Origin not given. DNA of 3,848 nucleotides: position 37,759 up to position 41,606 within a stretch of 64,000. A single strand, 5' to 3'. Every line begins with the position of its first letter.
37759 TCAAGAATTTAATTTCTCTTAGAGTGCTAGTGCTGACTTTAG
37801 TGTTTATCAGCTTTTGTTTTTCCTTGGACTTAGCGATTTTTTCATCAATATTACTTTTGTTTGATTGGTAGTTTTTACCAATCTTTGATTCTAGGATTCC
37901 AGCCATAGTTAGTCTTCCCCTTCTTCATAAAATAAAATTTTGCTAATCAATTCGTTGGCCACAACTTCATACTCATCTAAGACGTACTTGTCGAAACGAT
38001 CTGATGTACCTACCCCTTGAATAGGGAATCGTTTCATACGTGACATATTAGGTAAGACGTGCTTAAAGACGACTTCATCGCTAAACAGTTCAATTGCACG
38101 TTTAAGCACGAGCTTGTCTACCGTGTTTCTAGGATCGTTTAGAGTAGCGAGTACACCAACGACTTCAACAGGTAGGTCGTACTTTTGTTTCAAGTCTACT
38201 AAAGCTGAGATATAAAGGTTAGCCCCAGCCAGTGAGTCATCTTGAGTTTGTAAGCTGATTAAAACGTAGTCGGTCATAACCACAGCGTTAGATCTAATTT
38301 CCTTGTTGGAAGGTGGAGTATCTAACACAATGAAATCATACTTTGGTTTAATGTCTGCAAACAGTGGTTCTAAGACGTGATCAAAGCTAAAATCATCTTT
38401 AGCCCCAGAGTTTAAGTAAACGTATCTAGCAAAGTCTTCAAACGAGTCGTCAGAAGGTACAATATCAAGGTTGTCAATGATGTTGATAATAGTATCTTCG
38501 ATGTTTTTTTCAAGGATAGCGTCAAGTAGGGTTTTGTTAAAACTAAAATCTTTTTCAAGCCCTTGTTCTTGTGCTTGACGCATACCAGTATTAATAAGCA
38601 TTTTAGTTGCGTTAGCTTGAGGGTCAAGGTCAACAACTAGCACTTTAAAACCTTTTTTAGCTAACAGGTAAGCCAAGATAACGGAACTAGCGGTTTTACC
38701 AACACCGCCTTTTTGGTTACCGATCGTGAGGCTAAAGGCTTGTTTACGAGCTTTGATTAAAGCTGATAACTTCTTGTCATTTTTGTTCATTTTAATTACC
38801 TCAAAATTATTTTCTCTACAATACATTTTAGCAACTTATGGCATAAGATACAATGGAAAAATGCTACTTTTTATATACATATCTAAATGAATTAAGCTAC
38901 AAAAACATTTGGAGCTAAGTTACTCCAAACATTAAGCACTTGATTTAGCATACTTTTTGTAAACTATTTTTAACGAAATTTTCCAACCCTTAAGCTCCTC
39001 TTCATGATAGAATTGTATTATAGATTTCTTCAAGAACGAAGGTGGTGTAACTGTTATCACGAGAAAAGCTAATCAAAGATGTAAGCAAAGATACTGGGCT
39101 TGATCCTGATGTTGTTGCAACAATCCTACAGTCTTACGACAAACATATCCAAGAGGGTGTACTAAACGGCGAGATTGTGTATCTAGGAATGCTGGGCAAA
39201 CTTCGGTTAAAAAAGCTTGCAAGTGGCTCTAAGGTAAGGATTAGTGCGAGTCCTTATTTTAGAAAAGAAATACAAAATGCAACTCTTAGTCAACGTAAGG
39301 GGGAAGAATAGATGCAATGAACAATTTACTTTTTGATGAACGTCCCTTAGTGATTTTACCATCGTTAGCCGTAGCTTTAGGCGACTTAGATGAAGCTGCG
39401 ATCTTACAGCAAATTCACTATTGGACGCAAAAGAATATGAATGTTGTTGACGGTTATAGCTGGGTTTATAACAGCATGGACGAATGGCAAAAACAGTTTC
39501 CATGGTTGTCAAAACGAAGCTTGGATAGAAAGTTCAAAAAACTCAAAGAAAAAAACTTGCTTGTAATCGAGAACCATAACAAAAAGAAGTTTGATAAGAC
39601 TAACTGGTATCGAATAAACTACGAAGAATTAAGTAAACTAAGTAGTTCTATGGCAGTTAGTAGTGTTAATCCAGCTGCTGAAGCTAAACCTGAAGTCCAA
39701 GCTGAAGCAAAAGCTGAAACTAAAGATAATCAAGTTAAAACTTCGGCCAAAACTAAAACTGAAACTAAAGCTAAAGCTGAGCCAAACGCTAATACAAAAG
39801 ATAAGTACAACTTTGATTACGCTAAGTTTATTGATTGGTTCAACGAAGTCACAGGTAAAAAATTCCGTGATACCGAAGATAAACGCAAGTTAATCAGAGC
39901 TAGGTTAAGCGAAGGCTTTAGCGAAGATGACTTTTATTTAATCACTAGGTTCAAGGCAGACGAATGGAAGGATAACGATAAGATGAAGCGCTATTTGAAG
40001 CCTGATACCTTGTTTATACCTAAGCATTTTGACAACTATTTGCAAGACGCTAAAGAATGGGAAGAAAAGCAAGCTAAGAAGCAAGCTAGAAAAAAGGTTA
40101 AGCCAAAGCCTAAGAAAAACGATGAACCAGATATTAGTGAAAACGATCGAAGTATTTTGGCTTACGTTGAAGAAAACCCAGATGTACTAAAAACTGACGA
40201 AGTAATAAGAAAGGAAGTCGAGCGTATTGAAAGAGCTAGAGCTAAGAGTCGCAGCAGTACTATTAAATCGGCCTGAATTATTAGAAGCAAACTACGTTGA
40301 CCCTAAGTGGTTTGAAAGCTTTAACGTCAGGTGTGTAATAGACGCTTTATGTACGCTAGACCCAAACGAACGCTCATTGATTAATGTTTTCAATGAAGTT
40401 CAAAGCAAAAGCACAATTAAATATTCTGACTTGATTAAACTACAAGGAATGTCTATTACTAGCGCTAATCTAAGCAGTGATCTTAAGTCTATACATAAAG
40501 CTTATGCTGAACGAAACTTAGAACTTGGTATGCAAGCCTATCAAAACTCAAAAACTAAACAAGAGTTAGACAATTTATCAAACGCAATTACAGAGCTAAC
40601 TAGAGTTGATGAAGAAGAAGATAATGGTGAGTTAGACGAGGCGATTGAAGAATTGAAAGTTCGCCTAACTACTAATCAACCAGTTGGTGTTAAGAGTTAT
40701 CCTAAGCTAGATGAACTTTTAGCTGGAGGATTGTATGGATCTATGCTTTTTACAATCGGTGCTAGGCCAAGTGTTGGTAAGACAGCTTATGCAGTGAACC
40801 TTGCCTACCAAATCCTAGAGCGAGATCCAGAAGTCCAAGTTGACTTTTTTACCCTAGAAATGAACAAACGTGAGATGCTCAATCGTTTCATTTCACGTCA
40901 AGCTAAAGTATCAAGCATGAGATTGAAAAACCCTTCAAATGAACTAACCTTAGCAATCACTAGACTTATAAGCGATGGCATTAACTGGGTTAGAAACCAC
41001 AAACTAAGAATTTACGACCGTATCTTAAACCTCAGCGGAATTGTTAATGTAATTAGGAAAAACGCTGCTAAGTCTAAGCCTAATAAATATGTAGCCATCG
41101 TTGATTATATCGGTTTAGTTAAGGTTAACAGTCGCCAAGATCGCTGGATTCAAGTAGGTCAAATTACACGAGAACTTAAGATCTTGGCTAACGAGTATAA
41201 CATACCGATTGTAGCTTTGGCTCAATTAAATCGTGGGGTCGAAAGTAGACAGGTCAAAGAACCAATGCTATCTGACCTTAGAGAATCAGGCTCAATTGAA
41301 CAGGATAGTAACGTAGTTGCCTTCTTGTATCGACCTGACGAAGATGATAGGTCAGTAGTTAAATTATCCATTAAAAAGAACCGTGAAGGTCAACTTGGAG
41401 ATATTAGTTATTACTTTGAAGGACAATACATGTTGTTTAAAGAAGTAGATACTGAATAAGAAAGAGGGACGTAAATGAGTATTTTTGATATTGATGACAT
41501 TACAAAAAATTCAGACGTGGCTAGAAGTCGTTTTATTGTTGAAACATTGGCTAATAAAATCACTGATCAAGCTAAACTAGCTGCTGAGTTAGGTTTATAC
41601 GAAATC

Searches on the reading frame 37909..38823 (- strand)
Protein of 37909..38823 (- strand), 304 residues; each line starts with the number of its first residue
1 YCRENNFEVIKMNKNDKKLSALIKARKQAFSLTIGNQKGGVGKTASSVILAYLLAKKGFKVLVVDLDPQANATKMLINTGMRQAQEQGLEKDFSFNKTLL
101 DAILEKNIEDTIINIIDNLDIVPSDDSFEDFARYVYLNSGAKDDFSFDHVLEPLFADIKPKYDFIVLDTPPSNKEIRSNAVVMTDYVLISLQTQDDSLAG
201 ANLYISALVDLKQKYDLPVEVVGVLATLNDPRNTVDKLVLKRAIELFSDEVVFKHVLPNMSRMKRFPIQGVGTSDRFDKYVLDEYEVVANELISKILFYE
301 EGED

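Call 45: search_protein_families(library=pfam, proteins=[window:37909-38823:-], max_evalue=0.001)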
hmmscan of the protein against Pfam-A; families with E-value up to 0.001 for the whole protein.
window:37909-38823:- (304 aa): 7 families
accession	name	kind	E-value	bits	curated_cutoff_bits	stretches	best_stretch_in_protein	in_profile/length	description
PF13614.12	AAA_31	-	2.4e-36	125.7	27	1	33-214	5-170/177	AAA domain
PF01656.29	CbiA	-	7.6e-20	71.6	25.4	1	33-268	2-120/125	CobQ/CobB/MinD/ParA nucleotide binding domain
PF09140.17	MipZ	-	1.7e-12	47.7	20.7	1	33-101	4-72/262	ATPase MipZ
PF02374.21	ArsA_ATPase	-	2.7e-09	37.1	24.3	1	38-177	9-140/305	Anion-transporting ATPase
PF10609.15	ParA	-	3.2e-07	30.5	27.1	1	34-82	8-56/246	NUBPL iron-transfer P-loop NTPase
PF00142.24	Fer4_NifH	-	2.6e-06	27.6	25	1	38-82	8-52/271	4Fe-4S iron sulfur cluster binding proteins, NifH/frxC family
PF06564.18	CBP_BcsQ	-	3.2e-05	24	21.3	1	34-189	6-143/234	Cellulose biosynthesis protein BcsQ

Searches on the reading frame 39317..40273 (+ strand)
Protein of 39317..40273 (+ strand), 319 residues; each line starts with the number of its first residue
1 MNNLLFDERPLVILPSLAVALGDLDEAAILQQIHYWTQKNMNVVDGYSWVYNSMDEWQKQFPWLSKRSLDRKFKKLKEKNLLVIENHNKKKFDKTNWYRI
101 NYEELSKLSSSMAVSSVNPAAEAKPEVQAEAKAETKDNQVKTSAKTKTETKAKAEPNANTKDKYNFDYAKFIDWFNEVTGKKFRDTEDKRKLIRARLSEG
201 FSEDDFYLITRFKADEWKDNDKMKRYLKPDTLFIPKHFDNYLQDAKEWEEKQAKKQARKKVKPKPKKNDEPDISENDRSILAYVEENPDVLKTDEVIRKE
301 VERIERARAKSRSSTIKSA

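Call 45: search_protein_families(library=pfam, proteins=[window:39317-40273:+], max_evalue=0.001)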
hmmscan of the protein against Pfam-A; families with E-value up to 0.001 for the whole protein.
window:39317-40273:+ (319 aa): 1 family
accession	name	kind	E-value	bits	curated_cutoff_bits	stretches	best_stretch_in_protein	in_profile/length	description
PF09524.15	Phg_2220_C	-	1.6e-21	76.6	27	1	172-243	2-73/73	Conserved phage C-terminus (Phg_2220_C)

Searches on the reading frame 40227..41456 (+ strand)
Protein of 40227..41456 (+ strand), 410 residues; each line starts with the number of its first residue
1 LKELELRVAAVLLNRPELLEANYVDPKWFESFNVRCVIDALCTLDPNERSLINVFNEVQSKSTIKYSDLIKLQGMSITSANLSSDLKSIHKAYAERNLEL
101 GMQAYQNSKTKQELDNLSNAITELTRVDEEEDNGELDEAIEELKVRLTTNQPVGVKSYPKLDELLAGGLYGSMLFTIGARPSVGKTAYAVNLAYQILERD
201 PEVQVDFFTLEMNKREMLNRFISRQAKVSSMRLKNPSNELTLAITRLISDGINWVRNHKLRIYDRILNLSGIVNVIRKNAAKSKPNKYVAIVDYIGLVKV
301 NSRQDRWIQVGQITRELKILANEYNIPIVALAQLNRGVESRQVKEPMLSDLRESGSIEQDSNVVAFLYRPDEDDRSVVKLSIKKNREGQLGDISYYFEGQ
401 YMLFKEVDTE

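Call 45: search_protein_families(library=pfam, proteins=[window:40227-41456:+], max_evalue=0.001)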
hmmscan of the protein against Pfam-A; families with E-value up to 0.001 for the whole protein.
window:40227-41456:+ (410 aa): 1 family
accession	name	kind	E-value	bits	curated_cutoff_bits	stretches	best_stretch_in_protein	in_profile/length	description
PF03796.21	DnaB_C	-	3.4e-62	210.6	27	1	158-405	6-254/255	DnaB-like helicase C terminal domain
